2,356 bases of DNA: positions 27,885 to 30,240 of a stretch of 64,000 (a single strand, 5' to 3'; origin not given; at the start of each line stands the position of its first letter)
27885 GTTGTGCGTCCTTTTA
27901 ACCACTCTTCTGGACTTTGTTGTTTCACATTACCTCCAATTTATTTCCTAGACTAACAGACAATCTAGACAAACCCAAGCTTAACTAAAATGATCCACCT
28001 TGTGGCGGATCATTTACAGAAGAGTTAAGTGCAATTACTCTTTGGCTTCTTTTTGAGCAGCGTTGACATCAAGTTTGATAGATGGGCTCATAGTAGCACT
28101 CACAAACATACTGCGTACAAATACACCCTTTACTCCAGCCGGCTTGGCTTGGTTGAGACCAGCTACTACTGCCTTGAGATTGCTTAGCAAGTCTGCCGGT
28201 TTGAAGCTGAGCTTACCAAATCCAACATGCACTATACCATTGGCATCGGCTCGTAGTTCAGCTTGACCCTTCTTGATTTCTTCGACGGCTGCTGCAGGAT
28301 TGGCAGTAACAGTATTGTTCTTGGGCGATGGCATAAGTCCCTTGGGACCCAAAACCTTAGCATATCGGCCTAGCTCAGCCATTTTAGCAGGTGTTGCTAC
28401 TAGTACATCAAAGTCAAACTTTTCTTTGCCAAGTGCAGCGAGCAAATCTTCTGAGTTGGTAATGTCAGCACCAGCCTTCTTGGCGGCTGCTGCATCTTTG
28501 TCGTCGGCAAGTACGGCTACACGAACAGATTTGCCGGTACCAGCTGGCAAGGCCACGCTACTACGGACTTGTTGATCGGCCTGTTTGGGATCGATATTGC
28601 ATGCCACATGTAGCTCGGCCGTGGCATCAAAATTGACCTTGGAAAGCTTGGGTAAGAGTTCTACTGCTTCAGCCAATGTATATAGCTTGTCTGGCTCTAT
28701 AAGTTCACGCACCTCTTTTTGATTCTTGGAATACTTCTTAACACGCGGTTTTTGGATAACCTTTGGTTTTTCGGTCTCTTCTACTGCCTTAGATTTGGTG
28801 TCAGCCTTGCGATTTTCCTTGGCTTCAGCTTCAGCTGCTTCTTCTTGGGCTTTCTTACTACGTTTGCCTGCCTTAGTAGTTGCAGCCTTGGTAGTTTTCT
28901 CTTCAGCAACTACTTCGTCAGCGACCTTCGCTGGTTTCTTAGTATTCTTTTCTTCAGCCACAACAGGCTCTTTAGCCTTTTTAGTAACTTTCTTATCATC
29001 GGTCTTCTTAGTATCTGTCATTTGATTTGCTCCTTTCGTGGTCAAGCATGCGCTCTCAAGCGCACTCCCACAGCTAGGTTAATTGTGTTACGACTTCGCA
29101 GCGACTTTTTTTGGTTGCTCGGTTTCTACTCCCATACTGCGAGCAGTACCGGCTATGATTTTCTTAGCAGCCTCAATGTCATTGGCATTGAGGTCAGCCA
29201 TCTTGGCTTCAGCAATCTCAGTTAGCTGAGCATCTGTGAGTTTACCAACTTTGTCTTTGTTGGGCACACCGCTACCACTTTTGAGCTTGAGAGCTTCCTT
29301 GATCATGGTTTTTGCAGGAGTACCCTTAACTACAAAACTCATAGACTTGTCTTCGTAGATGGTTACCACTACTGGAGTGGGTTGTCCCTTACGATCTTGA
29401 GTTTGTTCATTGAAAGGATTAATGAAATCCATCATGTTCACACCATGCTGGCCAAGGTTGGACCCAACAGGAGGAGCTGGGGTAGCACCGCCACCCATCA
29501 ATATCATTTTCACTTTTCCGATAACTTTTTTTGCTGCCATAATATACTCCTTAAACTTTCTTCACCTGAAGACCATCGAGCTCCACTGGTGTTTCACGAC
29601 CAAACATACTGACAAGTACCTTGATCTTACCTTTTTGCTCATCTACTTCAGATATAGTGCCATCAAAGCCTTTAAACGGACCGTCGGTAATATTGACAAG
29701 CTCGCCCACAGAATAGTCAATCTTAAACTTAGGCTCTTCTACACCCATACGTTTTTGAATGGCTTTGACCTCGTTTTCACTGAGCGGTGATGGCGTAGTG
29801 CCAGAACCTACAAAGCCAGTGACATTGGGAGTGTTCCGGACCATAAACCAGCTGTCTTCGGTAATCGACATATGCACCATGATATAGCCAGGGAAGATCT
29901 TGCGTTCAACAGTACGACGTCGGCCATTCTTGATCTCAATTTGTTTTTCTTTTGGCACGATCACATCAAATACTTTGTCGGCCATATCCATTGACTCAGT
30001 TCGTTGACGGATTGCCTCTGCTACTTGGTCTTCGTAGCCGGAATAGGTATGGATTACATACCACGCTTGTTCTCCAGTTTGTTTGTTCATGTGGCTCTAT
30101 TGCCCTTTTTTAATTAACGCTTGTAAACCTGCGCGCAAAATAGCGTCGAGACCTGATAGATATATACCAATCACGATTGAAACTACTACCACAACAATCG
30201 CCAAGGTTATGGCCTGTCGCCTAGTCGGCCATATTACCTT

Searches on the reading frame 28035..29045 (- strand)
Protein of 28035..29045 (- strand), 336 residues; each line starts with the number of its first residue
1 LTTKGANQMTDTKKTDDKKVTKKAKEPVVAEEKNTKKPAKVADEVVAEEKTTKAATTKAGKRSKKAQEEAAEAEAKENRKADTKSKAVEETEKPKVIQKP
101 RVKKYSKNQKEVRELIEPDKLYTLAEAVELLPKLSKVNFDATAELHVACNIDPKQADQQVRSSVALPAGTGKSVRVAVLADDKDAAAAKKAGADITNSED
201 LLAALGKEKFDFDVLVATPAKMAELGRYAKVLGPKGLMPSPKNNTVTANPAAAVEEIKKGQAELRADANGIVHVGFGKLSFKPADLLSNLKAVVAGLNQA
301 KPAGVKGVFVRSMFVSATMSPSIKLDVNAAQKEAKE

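Call 40: search_protein_families(library=pfam, proteins=[window:28035-29045:-], max_evalue=0.00001)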
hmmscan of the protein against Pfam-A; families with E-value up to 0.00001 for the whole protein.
window:28035-29045:- (336 aa): 1 family
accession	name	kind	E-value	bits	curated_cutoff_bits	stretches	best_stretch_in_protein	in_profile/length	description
PF00687.26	Ribosomal_L1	-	7.6e-53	179.5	32.2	1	133-321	3-198/198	Ribosomal protein L1p/L10e family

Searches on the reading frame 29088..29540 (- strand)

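Call 81: search_protein_families(library=pfam, proteins=[window:29088-29540:-], max_evalue=0.01)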
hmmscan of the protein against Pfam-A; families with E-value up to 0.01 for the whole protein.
window:29088-29540:- (150 aa): 2 families
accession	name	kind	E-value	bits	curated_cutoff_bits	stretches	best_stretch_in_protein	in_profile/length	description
PF03946.19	Ribosomal_L11_N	-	3.4e-23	81.6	32.9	1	10-66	1-57/58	Ribosomal protein L11, N-terminal domain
PF00298.24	Ribosomal_L11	-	4.8e-23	81.8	21.4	1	74-139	3-68/69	Ribosomal protein L11, RNA binding domain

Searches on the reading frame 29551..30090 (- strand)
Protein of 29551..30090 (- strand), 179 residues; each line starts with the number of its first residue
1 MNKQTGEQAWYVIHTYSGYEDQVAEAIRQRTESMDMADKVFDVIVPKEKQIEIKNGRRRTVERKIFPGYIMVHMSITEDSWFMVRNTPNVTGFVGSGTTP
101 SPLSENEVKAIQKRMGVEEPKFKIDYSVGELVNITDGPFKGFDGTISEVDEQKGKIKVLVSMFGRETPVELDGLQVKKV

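Call 81: search_protein_families(library=pfam, proteins=[window:29551-30090:-], max_evalue=0.01)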
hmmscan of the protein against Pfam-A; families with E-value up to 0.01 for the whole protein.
window:29551-30090:- (179 aa): 3 families
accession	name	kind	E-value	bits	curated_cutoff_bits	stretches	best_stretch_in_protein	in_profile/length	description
PF02357.24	NusG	-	2.1e-29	102.3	22.2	1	9-111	2-92/93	Transcription termination factor nusG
PF00467.35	KOW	-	2.2e-05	24.5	22.3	1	128-157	1-30/32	KOW motif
PF23290.1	KOW5_SPT5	-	0.0023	17.9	27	1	128-153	2-27/46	Transcription elongation factor SPT5, fifth KOW domain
